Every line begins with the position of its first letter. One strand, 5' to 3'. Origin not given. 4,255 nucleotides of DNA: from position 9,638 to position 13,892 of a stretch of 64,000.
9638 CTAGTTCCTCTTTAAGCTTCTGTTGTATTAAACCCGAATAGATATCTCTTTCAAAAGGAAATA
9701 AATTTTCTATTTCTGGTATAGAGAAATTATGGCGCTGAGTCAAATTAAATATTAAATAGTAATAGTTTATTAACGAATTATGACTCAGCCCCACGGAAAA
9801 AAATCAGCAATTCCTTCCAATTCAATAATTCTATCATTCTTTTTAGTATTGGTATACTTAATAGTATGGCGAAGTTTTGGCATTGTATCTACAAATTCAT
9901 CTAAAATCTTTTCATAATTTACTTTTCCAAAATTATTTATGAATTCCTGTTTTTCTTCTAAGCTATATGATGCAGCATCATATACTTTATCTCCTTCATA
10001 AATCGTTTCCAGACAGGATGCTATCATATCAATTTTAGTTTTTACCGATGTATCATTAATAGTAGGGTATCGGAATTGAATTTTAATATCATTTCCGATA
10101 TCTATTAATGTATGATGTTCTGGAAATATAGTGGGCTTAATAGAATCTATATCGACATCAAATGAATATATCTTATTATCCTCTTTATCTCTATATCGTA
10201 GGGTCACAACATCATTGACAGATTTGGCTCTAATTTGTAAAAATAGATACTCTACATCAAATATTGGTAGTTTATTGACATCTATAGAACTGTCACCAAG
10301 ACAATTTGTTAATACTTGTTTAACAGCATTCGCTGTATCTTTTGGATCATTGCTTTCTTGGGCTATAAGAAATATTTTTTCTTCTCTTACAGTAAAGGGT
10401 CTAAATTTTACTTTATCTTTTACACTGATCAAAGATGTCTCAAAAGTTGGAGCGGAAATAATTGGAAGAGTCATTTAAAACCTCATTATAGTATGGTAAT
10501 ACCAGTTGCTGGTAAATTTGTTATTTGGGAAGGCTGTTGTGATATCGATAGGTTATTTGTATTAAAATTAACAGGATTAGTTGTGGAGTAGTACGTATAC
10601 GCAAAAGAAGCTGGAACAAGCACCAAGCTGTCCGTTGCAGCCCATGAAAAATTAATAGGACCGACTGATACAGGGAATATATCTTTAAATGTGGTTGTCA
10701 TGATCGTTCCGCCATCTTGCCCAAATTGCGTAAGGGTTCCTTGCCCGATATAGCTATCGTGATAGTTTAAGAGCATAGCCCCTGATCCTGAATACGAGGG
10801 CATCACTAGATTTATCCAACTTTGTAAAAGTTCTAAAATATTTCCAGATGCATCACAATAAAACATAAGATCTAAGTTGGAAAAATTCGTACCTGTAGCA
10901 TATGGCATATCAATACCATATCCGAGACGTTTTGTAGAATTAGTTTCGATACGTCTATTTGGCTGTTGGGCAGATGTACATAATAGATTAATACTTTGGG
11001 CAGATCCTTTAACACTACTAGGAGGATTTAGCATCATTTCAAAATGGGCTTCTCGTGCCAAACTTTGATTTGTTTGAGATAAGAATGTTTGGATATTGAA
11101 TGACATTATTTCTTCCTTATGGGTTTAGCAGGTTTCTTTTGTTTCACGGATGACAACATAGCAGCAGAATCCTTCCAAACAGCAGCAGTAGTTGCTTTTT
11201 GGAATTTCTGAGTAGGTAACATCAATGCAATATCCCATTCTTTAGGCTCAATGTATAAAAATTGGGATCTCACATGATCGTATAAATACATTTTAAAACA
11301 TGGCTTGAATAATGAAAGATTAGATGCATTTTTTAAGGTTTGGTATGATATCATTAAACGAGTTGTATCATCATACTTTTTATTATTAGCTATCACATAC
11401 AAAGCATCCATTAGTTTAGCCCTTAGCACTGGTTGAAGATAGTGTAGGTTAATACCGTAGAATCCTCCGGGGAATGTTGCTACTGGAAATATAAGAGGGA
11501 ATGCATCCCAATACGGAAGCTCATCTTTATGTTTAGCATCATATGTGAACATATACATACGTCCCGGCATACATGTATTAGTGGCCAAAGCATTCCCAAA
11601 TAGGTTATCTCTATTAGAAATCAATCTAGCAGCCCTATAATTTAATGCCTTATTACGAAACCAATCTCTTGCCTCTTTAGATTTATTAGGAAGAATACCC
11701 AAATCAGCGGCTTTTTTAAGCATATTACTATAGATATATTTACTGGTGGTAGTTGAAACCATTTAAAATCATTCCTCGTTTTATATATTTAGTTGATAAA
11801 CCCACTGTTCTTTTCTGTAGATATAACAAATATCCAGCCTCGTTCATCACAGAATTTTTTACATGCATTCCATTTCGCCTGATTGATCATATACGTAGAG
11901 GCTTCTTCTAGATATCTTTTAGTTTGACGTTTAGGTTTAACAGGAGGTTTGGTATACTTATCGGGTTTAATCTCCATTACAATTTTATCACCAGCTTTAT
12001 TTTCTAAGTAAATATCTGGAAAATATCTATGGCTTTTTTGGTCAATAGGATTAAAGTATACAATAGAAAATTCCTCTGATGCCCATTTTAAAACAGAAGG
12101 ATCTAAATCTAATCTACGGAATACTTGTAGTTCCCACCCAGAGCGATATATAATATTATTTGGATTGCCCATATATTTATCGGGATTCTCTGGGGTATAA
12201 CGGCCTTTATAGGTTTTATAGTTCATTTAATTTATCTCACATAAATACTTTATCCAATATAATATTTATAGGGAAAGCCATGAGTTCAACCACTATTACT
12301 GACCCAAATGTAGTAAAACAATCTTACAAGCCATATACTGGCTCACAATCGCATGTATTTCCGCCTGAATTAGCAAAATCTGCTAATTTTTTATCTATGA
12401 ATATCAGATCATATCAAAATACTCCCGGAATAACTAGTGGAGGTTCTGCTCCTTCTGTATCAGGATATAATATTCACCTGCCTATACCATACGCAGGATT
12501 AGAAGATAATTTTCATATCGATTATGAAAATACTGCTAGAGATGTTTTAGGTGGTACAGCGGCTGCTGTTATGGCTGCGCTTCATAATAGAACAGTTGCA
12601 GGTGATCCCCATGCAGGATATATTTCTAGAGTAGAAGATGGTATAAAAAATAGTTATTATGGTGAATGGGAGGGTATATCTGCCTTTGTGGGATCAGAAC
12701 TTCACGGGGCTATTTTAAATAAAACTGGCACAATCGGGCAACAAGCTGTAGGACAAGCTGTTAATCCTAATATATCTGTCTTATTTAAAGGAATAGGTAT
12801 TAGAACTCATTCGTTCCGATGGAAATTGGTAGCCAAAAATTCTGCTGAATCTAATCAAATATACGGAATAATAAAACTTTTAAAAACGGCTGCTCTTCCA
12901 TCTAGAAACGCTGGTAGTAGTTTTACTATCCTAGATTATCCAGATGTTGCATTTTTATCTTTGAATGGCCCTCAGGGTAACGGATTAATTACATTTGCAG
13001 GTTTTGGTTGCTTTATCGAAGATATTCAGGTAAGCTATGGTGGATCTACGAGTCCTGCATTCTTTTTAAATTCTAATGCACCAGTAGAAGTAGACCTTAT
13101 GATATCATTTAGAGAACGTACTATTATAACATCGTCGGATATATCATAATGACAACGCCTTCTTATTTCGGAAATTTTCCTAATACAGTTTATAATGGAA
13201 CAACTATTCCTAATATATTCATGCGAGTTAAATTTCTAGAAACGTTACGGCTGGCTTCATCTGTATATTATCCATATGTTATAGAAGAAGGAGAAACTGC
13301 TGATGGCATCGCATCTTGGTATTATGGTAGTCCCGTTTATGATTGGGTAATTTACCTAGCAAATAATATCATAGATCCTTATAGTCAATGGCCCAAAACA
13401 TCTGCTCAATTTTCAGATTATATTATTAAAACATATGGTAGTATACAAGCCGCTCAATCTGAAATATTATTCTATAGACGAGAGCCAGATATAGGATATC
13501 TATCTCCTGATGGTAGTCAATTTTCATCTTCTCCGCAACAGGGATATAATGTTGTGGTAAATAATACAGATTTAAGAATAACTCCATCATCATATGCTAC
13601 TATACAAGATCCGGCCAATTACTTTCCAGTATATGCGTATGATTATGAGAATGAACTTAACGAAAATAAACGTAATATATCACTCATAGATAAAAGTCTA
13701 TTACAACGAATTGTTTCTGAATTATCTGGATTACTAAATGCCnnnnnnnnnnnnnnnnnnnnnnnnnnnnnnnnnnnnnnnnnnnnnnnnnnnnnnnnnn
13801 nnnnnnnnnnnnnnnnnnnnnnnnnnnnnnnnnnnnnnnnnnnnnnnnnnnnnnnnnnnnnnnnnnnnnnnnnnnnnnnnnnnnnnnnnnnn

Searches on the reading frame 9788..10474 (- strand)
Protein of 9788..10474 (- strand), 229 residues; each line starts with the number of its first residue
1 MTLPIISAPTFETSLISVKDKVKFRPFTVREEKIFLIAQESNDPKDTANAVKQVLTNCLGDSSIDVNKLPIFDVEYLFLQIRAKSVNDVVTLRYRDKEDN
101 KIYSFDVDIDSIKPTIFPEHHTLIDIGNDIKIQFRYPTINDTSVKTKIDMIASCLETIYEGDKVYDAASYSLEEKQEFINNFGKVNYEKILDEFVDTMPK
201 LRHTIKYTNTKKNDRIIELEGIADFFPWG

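Call 69: search_protein_families(library=pfam, proteins=[window:9788-10474:-], max_evalue=0.001)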
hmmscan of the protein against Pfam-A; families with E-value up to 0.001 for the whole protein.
window:9788-10474:- (229 aa): 1 family
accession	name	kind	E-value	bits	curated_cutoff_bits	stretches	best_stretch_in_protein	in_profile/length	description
PF12322.14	T4_baseplate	-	2e-55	188.3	24.5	1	9-226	2-218/219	T4 bacteriophage base plate protein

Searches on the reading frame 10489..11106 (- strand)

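Call 69: search_protein_families(library=pfam, proteins=[window:10489-11106:-], max_evalue=0.001)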
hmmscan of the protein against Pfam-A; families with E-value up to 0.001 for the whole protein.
window:10489-11106:- (206 aa): 1 family
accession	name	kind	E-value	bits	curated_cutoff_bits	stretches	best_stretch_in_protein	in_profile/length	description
PF23849.1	Phage_TTP_2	-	7.2e-08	33.1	27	1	25-176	10-171/177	Phage tail tube protein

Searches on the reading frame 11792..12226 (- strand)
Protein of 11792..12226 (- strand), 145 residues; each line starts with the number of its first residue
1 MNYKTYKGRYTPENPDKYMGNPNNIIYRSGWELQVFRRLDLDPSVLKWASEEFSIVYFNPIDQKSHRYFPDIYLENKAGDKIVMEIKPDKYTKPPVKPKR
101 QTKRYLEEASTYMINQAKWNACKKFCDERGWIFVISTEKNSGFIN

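Call 69: search_protein_families(library=pfam, proteins=[window:11792-12226:-], max_evalue=0.001)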
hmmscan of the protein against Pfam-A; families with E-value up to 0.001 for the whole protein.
window:11792-12226:- (145 aa): 1 family
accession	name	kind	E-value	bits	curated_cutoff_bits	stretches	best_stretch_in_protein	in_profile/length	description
PF08722.17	Tn7_TnsA-like_N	-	3.6e-18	66.3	26.5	1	42-138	1-85/85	TnsA-like endonuclease N terminal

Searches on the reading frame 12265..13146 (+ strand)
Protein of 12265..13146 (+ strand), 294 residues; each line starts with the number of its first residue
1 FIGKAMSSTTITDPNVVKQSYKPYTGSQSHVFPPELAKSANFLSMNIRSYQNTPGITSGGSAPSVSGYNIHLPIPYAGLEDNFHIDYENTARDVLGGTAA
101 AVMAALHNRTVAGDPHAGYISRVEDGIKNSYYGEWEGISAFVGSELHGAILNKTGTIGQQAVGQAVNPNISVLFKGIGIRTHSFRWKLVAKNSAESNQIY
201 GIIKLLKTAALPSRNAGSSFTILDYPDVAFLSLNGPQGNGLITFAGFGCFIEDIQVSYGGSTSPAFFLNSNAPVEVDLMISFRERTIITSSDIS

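Call 3: search_protein_families(library=pfam, proteins=[window:12265-13146:+], max_evalue=0.1)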
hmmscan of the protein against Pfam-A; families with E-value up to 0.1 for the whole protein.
window:12265-13146:+ (294 aa): 0 families

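Call 4: search_protein_families(library=phrogs, proteins=[window:12265-13146:+], max_evalue=0.01)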
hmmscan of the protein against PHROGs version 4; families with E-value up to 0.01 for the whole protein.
window:12265-13146:+ (294 aa): 1 family
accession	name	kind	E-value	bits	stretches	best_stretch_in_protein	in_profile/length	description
phrog_230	-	tail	8.3e-31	108.7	1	24-293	285-582/628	baseplate tail tube cap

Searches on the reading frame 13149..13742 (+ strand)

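Call 3: search_protein_families(library=pfam, proteins=[window:13149-13742:+], max_evalue=0.1)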
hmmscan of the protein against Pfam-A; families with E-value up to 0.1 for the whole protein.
window:13149-13742:+ (198 aa): 1 family
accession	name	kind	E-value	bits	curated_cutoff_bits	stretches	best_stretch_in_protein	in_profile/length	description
PF11246.14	Phage_gp53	-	1.6e-06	28.4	21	1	18-192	23-197/200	Base plate wedge protein 53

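Call 4: search_protein_families(library=phrogs, proteins=[window:13149-13742:+], max_evalue=0.01)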
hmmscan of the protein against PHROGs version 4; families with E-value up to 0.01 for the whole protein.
window:13149-13742:+ (198 aa): 1 family
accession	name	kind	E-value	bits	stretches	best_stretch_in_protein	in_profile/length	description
phrog_232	-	tail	1.7e-40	140.6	1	5-196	3-192/296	baseplate wedge subunit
